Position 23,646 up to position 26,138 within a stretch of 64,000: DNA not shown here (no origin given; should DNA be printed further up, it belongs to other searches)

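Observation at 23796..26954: ABC-2 exporter whose permease is covalently fused to a metal-dependent amidohydrolase domain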

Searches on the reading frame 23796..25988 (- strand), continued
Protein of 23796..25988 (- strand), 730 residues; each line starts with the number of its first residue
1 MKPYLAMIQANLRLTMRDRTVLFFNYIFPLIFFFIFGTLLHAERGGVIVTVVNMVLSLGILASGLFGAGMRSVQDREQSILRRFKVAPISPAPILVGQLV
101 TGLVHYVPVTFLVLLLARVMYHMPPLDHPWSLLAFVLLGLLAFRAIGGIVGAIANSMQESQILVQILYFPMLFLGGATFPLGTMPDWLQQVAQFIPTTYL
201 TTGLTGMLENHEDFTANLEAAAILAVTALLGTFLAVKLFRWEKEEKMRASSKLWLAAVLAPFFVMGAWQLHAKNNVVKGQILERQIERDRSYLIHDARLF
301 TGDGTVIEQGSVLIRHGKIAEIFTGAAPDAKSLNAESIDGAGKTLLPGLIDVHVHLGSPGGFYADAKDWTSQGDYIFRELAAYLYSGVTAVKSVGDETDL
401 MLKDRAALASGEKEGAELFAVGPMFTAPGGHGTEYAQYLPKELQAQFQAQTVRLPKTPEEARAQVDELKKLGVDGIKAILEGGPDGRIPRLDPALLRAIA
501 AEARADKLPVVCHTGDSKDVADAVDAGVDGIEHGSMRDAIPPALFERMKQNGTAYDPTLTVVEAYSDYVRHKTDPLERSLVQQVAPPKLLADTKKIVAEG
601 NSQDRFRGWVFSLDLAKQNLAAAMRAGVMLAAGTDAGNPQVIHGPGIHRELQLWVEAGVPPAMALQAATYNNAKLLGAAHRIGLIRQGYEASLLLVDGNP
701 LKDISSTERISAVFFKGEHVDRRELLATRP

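Call 6: search_solved_structures(query=window:23796-25988:-, max_evalue=0.001, show_alignments=2)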
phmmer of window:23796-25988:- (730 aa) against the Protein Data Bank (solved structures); distinct sequences matched with E-value up to 0.001: 32.
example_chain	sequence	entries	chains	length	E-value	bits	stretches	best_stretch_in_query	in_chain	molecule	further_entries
2qs8_A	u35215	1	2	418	3.5e-33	117.9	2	287-566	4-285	Xaa-Pro Dipeptidase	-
8ihq_A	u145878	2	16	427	9.5e-31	109.9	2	298-559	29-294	Amidohydrolase family protein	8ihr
9l6p_A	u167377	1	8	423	2e-30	108.8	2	293-562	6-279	LlADH-WT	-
8ihs_A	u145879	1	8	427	5e-30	107.5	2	298-559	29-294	Amidohydrolase family protein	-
9l36_A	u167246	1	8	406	6.7e-30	107.1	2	303-559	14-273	Amidohydrolase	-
9l2t_G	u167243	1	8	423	1.8e-29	105.7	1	293-713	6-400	Amide hydrolase LlADH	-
8j85_A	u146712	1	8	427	1.9e-29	105.6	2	298-559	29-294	Amidohydrolase family protein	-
9kov_A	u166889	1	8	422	4.6e-29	104.3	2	333-567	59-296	trum-mut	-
8yag_A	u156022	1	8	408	1.6e-27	99.2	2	294-561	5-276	Imidazolonepropionase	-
3mtw_A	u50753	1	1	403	1.7e-27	99.1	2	300-538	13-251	L-Arginine carboxypeptidase Cc2672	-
9l2o_B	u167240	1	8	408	9.4e-27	96.7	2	294-561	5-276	Imidazolonepropionase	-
8yak_A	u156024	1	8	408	1e-26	96.5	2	294-561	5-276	Imidazolonepropionase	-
3be7_A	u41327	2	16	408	1.6e-24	89.3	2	304-538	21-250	Zn-dependent arginine carboxypeptidase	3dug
2p9b_A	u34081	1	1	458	4.6e-23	84.5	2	295-546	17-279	Possible prolidase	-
3mkv_A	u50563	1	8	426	2.1e-21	79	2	292-565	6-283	PUTATIVE AMIDOHYDROLASE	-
3feq_A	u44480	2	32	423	2.4e-17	65.5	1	304-567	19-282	PUTATIVE AMIDOHYDROLASE | PROLIDASE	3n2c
4c5y_A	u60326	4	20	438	6.7e-17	64.1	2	293-565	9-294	OCHRATOXINASE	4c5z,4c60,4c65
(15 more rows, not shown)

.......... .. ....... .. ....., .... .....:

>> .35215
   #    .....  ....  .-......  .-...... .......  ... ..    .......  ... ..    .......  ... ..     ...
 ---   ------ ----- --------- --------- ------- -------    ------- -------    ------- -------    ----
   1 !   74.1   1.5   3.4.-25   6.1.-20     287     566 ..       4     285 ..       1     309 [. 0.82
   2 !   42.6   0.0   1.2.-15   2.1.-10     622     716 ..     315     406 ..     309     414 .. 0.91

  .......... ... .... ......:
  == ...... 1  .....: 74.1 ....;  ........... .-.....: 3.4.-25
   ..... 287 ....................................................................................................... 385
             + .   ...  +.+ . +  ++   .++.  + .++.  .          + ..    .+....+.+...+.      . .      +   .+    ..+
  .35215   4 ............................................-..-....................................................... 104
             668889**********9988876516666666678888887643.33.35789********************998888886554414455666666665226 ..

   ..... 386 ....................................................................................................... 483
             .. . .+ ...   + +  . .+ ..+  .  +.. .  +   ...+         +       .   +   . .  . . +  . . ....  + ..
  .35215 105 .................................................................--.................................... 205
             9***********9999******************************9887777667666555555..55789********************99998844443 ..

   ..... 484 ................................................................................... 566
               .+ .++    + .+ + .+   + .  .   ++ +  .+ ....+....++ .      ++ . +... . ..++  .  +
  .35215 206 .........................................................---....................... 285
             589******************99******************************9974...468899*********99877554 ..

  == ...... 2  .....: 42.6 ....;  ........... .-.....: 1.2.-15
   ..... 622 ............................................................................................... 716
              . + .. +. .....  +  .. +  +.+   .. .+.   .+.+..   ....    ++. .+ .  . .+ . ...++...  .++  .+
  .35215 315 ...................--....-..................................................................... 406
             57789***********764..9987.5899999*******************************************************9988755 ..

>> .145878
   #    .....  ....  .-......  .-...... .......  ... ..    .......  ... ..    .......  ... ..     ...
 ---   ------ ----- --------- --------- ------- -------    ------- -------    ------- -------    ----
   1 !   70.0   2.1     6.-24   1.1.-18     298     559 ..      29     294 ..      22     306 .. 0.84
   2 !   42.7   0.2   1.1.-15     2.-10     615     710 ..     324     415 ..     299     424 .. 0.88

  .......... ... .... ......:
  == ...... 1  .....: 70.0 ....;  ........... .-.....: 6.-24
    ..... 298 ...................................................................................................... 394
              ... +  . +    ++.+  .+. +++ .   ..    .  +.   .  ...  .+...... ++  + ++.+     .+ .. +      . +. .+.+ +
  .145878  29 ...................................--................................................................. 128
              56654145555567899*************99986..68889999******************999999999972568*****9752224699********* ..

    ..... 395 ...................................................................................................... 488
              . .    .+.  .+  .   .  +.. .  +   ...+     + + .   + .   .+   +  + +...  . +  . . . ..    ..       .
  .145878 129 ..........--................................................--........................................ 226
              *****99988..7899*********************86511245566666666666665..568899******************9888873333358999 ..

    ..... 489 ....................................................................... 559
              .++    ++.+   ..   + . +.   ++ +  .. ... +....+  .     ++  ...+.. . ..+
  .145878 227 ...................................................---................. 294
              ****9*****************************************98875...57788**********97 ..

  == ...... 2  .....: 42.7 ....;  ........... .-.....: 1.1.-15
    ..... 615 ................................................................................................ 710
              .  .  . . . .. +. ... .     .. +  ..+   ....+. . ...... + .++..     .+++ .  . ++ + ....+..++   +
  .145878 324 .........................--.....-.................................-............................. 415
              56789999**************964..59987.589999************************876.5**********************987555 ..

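Call 9: find_encoding_contigs(protein=P0090, flank=8000, max_places=2)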
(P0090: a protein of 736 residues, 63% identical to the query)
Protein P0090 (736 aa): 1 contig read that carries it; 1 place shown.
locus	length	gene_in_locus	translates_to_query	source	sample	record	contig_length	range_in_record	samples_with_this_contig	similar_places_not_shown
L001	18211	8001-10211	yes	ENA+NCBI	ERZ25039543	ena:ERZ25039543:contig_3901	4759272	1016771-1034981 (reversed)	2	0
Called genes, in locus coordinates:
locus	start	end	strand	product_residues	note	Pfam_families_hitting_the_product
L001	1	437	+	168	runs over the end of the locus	PF00210:Ferritin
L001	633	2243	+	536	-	-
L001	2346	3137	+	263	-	PF05721:PhyH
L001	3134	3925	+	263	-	PF05711:TylF, PF13578:Methyltransf_24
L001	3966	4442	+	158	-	PF04138:GtrA_DPMS_TM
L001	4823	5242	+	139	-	PF01797:Y1_Tnp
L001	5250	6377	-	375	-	PF00150:Cellulase (weak)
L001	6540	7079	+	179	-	PF01965:DJ-1_PfpI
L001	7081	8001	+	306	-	PF00005:ABC_tran, PF02463:SMC_N (faint), PF13304:AAA_21, PF13732:DrrA1-3_C (weak)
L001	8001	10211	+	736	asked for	PF01061:ABC2_membrane, PF12698:ABC2_membrane_3, PF01979:Amidohydro_1, PF07969:Amidohydro_3 (weak)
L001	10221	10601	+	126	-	-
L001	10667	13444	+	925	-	PF13620:CarboxypepD_reg, PF00593:TonB_dep_Rec_b-barrel (weak), PF25183:OMP_b-brl_4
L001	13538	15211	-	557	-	-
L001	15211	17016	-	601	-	-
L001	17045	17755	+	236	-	PF13489:Methyltransf_23, PF13847:Methyltransf_31, PF08241:Methyltransf_11, PF08242:Methyltransf_12, PF13649:Methyltransf_25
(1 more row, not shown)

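Call 10: find_encoding_contigs(protein=P0118, flank=8000, max_places=2)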
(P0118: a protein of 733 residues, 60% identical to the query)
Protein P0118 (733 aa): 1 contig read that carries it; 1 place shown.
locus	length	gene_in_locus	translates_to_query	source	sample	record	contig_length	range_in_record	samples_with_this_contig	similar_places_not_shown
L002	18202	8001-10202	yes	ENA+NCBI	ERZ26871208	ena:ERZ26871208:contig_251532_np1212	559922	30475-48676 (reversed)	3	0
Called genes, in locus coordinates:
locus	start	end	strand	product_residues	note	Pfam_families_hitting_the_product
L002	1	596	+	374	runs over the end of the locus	PF04389:Peptidase_M28, PF01546:Peptidase_M20, PF07687:M20_dimer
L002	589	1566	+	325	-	PF00291:PALP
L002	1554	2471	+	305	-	PF02423:OCD_Mu_crystall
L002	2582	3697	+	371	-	PF00155:Aminotran_1_2, PF00266:Aminotran_5 (weak)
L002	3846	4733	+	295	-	PF00990:GGDEF (faint)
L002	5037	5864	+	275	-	PF00106:adh_short, PF08659:KR (weak), PF13561:adh_short_C2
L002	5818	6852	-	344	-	PF00795:CN_hydrolase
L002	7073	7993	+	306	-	PF02463:SMC_N (faint), PF00005:ABC_tran, PF13304:AAA_21, PF13732:DrrA1-3_C (weak)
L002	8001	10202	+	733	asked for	PF01061:ABC2_membrane, PF12698:ABC2_membrane_3, PF01979:Amidohydro_1, PF07969:Amidohydro_3 (weak)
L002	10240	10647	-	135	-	-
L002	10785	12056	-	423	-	PF08239:SH3_3 (weak)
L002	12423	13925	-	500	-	PF00657:Lipase_GDSL (weak), PF13472:Lipase_GDSL_2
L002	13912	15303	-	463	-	PF13472:Lipase_GDSL_2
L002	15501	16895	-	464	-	PF03062:MBOAT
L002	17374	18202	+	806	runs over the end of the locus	PF00580:UvrD-helicase, PF01443:Viral_helicase1 (faint), PF13245:AAA_19, PF13604:AAA_30 (faint), PF13361:UvrD_C, PF13538:UvrD_C_2, PF21196:PcrA_UvrD_tudor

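Call 11: find_encoding_contigs(protein=P0011, flank=8000, max_places=2)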
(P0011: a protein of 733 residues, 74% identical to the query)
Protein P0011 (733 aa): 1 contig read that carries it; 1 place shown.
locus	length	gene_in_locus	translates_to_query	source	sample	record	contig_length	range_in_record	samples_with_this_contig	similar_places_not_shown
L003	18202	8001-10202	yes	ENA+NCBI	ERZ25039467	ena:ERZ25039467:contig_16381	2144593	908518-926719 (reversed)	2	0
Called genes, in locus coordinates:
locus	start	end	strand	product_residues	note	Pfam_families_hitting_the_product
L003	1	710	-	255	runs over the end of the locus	PF03328:HpcH_HpaI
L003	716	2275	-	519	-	PF10079:Rossmann-like_BshC, PF24850:CC_BshC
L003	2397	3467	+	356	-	PF04055:Radical_SAM, PF06969:HemN_C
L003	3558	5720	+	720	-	PF04715:, PF00425:Chorismate_bind, PF00117:GATase, PF07722:Peptidase_C26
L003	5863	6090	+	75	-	-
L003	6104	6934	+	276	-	PF00106:adh_short, PF08659:KR (weak), PF13561:adh_short_C2, PF08643:DUF1776 (faint)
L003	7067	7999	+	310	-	PF02463:SMC_N (faint), PF00005:ABC_tran, PF13304:AAA_21 (weak), PF13732:DrrA1-3_C (faint)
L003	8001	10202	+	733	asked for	PF01061:ABC2_membrane, PF12698:ABC2_membrane_3, PF01979:Amidohydro_1, PF07969:Amidohydro_3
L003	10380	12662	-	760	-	PF12704:MacB_PCD, PF02687:FtsX, PF12704:MacB_PCD, PF02687:FtsX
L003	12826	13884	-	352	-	PF01436:NHL (faint), PF08450:SGL (faint), PF21959:DUF6923 (faint), PF24684:Vgb_lyase (faint), PF25021:TEN_NHL (weak)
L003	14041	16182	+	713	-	PF00501:AMP-binding, PF13193:AMP-binding_C, PF02558:ApbA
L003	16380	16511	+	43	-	PF08546:ApbA_C (weak)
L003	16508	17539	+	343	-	PF07690:MFS_1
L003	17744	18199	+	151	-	PF20656:MS_N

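Call 21: find_related_loci(query=A1, collection=genome_contigs, flank=6000)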
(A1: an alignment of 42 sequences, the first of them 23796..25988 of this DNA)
Query A1 (730 aa) in genome_contigs; peptide patterns used: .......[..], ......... (x = any residue, [..] = any of these).
600 stretches matched a pattern (row limit reached: there are more); 583 encode a relative of the query (tblastn E <= 1e-3); the best 80 are kept; 80 distinct loci.
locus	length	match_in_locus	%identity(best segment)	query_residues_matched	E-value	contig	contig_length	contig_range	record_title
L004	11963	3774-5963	93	1-730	0e+0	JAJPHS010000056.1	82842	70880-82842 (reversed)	MAG: Terriglobia bacterium isolate Centralia_MAG_187 k107_3028873, whole genome shotgun sequence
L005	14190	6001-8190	74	1-726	0e+0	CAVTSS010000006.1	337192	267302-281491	MAG: Terriglobia bacterium isolate MFD05377.bin.2.43 genome assembly, contig: contig_127224, whole genome shotgun sequen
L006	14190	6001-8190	73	1-726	0e+0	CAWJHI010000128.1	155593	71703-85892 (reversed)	MAG: Terriglobia bacterium isolate MFD09222.bin.3.117 genome assembly, contig: contig_96050, whole genome shotgun sequen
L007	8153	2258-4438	71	1-726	0e+0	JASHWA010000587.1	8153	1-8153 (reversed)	MAG: Bryobacteraceae bacterium isolate JOPF219 JOPF_NEAR_contig_1486195, whole genome shotgun sequence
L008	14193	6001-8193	68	1-726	0e+0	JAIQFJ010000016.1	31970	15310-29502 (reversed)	MAG: Terriglobia bacterium isolate SRVP_25 SR-VP_26_10_2019_C_20cm_scaffold_2437, whole genome shotgun sequence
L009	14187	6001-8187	69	1-726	0e+0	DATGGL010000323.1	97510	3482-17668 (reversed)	MAG TPA_asm: Bryobacteraceae bacterium isolate SMAG_U9753 k141_398907, whole genome shotgun sequence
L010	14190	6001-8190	65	1-726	0e+0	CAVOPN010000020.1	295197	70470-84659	MAG: Bryobacterales bacterium isolate MFD10064.bin.1.78 genome assembly, contig: contig_39286, whole genome shotgun sequ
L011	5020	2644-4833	64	1-726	0e+0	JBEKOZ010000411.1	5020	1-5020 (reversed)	MAG: Bryobacteraceae bacterium isolate SPRUCE 452 SPRUCE_452_411, whole genome shotgun sequence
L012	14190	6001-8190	67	1-726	0e+0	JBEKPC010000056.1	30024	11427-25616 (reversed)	MAG: Bryobacteraceae bacterium isolate SPRUCE 455 SPRUCE_455_56, whole genome shotgun sequence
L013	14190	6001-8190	65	1-726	0e+0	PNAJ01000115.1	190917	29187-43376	MAG: Bryobacterales bacterium isolate palsa_187 73.20110800_P1D.42_contig_257, whole genome shotgun sequence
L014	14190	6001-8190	65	1-726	0e+0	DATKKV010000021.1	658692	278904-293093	MAG TPA_asm: Bryobacteraceae bacterium isolate SMAG_U14667 k141_2357071, whole genome shotgun sequence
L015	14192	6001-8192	70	1-726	0e+0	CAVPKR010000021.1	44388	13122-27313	MAG: Terriglobia bacterium isolate MFD10064.bin.2.14 genome assembly, contig: contig_109969, whole genome shotgun sequen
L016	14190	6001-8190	64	1-726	0e+0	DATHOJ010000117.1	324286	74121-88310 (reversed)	MAG TPA_asm: Bryobacteraceae bacterium isolate SMAG_U12681 k141_4863709, whole genome shotgun sequence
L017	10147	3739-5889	65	1-726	0e+0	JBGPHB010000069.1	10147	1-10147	MAG: Bryobacteraceae bacterium isolate OBJ_0618_7090110_369 k141_6397450_length_10147_cov_12.0589, whole genome shotgun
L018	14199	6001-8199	63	1-726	0e+0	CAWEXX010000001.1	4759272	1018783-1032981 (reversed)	MAG: Bryobacterales bacterium isolate MFD05513.bin.2.190 genome assembly, contig: contig_3901, whole genome shotgun sequ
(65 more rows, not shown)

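Call 26: search_protein_representatives(protein=window:23796-25988:-)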
Query: 730 residues. Proteins with E-value up to 0.001 (for the whole library): 32661; up to 1e-10: 13028; up to 1e-30: 854. The best 150 are listed.
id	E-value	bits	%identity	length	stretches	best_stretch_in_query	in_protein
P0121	2.4e-266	901.8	57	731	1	1-726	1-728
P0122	3.8e-240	815.2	53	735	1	1-727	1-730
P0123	7.8e-232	787.8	54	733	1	1-725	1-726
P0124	1.3e-217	740.8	62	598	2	1-435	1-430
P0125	3.2e-208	709.7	48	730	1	4-726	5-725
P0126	7.2e-187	639.2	53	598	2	1-421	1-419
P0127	2.5e-184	630.8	52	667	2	1-427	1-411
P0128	3.0e-182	623.9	48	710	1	1-726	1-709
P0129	1.1e-181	622.1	46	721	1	1-729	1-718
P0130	5.4e-179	613.1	47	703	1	1-725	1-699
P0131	9.9e-174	595.7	50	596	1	139-725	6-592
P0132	6.8e-173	593.0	43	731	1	4-725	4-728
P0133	8.2e-168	576.2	48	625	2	1-425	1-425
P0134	4.7e-167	573.7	51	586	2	1-421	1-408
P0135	1.1e-166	572.4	48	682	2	1-496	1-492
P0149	8.1e-124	430.8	38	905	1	2-727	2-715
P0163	7.9e-93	328.3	32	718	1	1-721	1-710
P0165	1.6e-88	314.1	32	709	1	11-718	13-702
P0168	1.1e-87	311.3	32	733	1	3-730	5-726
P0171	4.4e-86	306.0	38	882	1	9-722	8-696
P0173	7.8e-86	305.2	30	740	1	5-728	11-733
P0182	5.9e-79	282.5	42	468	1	296-727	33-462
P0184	1.3e-77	278.0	30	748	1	6-730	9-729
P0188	3.0e-71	257.0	38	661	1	292-727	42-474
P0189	1.4e-70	254.8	32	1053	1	13-730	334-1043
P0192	2.5e-67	244.1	41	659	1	291-725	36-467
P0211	1.2e-63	231.9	29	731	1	2-718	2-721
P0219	8.1e-61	222.5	31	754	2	7-247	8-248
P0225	9.8e-58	212.3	36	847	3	292-717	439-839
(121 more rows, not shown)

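Call 27: predict_structure(alignment_id=A1)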
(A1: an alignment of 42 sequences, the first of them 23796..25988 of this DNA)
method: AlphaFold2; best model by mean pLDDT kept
length: 730 residues; sequences in the alignment: 42
mean_pLDDT: 84.1   pTM: 0.82
mean pLDDT of the five models: 84.1, 83.4, 81.2, 75.3, 71.8
residues with pLDDT >= 90: 315; 70-90: 301; 50-70: 94; < 50: 20
segments of 3 or more residues with pLDDT < 50: 81-87, 241-248, 728-730
pLDDT, mean of each block of 10 residues (from residue 1): 65 57 67 88 86 89 72 62 49 68 77 90 86 90 83 70 80 81 79 87 87 83 85 73 50 71 83 78 86 97 94 96 91 93 97 88 74 75 95 81 77 83 87 71 76 92 94 92 75 96 94 93 96 91 97 96 88 89 90 84 56 91 97 92 95 97 98 96 97 97 95 94 70
secondary structure, 60 per line:
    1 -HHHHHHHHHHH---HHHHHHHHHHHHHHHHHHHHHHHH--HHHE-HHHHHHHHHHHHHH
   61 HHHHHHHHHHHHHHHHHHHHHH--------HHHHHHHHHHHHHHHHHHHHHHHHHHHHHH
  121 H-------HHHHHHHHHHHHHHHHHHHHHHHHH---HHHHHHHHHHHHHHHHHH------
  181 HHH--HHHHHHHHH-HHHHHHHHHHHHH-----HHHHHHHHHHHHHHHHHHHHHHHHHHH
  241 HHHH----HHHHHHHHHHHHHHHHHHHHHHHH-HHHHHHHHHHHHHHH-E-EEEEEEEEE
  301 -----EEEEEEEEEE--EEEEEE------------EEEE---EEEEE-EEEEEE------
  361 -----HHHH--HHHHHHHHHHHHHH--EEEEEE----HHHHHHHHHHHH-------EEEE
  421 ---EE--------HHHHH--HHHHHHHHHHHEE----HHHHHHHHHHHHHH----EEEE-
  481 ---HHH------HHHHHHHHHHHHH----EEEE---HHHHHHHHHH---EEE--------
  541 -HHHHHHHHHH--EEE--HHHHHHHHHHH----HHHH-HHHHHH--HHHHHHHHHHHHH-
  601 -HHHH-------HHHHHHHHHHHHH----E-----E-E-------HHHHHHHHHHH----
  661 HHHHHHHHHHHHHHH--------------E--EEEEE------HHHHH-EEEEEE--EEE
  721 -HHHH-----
elements in order (helices of 4 or more, strands of 3 or more residues): H2-12 H16-39 H47-82 H91-121 H129-153 H157-174 H186-194 H196-208 H214-244 H249-272 H274-288 E292-300 E306-315 E318-323 E336-339 E343-347 E349-354 H366-369 H372-385 E388-393 H398-409 E417-420 H434-438 H441-451 H458-471 E476-479 H493-505 E510-513 H517-526 E530-532 H542-551 E554-556 H559-569 H574-577 H579-584 H587-599 H602-605 H613-625 H646-656 H661-675 E693-697 H704-708 E710-715 E718-720 H722-725
